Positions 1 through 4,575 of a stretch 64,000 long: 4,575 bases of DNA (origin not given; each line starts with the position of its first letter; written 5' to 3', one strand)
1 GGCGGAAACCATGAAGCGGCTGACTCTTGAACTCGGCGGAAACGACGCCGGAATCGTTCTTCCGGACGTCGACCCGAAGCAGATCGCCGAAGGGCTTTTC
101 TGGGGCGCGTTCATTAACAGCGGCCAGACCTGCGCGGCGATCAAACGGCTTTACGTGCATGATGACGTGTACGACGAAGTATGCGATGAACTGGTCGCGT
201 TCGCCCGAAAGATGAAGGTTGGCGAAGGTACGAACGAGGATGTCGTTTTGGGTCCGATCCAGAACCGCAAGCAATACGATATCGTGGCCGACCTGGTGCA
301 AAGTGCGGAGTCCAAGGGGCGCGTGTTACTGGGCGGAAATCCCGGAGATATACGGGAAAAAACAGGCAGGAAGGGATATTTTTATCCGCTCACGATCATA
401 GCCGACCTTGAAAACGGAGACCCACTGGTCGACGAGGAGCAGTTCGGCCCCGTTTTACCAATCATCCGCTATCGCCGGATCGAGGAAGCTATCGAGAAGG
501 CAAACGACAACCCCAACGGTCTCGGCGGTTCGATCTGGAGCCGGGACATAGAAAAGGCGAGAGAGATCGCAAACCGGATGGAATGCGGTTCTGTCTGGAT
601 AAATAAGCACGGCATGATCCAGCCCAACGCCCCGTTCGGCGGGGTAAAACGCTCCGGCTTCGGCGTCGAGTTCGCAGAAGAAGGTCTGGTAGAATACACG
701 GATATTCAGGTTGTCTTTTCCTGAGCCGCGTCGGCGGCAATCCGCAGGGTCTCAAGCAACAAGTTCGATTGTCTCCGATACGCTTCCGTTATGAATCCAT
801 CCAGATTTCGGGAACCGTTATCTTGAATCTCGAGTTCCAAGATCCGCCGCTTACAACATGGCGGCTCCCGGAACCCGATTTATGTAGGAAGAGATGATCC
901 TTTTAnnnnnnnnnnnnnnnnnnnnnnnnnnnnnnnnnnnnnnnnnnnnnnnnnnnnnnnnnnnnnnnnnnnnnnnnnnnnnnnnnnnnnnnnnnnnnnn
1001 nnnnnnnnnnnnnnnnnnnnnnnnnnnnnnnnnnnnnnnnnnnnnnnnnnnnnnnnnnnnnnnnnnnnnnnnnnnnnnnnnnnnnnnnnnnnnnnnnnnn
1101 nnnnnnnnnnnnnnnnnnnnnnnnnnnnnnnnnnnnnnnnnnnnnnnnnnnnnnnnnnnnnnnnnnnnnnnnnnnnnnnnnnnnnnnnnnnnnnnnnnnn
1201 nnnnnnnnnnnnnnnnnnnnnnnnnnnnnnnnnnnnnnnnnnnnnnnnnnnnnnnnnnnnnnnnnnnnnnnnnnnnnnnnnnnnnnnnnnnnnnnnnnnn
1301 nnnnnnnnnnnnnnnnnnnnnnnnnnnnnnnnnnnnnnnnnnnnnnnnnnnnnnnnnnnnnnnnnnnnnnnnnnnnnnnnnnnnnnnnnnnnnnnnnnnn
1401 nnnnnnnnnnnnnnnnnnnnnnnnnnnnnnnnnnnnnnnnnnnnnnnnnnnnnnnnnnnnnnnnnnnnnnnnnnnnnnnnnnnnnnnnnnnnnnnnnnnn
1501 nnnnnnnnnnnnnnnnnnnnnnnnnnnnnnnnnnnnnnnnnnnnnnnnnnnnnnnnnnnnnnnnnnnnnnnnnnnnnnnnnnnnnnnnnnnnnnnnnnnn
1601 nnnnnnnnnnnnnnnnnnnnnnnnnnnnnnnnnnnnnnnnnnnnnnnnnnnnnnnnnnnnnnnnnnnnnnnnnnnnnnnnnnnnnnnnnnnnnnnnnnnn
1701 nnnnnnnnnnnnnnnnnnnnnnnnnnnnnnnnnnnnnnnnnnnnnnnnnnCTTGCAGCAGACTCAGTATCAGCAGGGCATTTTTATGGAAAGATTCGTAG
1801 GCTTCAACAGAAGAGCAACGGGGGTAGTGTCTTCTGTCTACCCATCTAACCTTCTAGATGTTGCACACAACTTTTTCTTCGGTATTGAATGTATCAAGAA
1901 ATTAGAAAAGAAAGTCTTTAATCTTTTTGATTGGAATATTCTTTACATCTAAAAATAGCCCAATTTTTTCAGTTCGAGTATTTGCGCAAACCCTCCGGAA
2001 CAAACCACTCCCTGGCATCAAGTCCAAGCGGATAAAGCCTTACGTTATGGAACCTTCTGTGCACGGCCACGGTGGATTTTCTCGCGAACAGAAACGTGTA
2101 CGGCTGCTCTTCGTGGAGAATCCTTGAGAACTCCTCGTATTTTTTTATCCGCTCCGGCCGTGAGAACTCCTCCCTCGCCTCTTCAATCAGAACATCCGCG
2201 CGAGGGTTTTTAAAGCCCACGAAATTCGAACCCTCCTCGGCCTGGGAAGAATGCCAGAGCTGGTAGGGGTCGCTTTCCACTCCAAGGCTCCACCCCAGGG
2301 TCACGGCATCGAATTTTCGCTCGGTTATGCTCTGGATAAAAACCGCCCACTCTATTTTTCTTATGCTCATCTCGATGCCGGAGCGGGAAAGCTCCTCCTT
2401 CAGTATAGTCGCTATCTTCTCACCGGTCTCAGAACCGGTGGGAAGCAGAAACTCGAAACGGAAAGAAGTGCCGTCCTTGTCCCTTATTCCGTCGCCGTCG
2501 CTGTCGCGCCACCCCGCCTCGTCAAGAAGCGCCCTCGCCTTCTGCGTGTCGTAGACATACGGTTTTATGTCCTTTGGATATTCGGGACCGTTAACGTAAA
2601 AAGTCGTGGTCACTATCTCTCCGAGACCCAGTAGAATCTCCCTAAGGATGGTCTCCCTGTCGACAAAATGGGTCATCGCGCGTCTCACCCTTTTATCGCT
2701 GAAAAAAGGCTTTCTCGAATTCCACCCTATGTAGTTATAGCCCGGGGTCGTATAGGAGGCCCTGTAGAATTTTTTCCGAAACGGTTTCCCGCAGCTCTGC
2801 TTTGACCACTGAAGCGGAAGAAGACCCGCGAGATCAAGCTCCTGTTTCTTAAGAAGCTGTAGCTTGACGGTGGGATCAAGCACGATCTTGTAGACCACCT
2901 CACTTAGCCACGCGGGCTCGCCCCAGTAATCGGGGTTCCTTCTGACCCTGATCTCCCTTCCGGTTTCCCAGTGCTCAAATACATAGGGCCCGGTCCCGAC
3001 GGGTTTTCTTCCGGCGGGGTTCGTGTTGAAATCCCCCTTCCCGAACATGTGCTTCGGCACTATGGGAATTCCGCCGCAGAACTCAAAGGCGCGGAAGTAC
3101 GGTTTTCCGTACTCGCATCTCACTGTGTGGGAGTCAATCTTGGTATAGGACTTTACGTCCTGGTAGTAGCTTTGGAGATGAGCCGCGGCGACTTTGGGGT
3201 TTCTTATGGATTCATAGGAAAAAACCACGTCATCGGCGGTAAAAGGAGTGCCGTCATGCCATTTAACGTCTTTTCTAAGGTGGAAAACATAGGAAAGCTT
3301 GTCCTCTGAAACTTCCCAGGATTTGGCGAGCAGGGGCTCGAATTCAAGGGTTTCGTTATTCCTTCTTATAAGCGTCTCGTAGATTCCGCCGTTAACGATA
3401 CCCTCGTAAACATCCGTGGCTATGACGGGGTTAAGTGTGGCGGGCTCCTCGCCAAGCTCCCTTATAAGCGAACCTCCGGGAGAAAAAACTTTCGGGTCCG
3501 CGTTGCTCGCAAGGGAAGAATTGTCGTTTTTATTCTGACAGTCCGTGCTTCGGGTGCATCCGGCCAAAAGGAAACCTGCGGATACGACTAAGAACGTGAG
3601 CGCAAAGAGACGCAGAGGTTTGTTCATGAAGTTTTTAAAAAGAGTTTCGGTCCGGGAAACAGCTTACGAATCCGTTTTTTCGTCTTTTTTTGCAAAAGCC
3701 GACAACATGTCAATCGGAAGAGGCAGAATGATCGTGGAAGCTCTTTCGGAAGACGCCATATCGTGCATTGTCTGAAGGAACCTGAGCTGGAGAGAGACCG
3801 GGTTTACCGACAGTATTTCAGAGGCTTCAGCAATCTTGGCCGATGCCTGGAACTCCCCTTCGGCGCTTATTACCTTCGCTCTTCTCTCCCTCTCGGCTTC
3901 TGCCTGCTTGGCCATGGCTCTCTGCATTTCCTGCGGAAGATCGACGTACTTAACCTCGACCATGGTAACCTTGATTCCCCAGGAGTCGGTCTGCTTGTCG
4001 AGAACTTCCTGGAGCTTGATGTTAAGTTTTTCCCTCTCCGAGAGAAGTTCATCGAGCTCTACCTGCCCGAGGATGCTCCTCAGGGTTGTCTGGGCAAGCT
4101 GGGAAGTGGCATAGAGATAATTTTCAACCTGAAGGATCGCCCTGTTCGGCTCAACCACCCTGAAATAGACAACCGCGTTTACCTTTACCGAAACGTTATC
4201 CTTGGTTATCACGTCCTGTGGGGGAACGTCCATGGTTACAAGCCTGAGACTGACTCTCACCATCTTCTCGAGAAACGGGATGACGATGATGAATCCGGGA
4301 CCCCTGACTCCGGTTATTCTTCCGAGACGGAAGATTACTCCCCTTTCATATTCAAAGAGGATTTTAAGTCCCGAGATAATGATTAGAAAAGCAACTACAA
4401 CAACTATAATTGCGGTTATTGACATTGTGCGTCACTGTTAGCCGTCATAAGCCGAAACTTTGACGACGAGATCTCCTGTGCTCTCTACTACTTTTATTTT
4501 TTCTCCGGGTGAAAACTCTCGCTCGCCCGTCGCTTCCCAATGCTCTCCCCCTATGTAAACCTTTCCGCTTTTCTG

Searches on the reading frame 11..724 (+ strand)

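Call 7: search_protein_families(library=pfam, proteins=[window:11-724:+], max_evalue=0.01)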
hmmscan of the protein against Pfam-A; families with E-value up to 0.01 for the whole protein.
window:11-724:+ (237 aa): 1 family
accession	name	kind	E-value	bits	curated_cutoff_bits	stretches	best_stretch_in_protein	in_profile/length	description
PF00171.27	Aldedh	-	3.9e-75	253.6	23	1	1-235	229-461/461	Aldehyde dehydrogenase family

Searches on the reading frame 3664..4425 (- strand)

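Call 7: search_protein_families(library=pfam, proteins=[window:3664-4425:-], max_evalue=0.01)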
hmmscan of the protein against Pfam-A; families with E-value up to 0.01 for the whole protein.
window:3664-4425:- (253 aa): 2 families
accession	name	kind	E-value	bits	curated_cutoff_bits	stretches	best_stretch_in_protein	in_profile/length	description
PF01145.31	Band_7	-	5.8e-41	140.9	23.6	1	25-191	5-175/176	SPFH domain / Band 7 family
PF13421.11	Band_7_1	-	3.3e-05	24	24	1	112-176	142-208/211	SPFH domain-Band 7 family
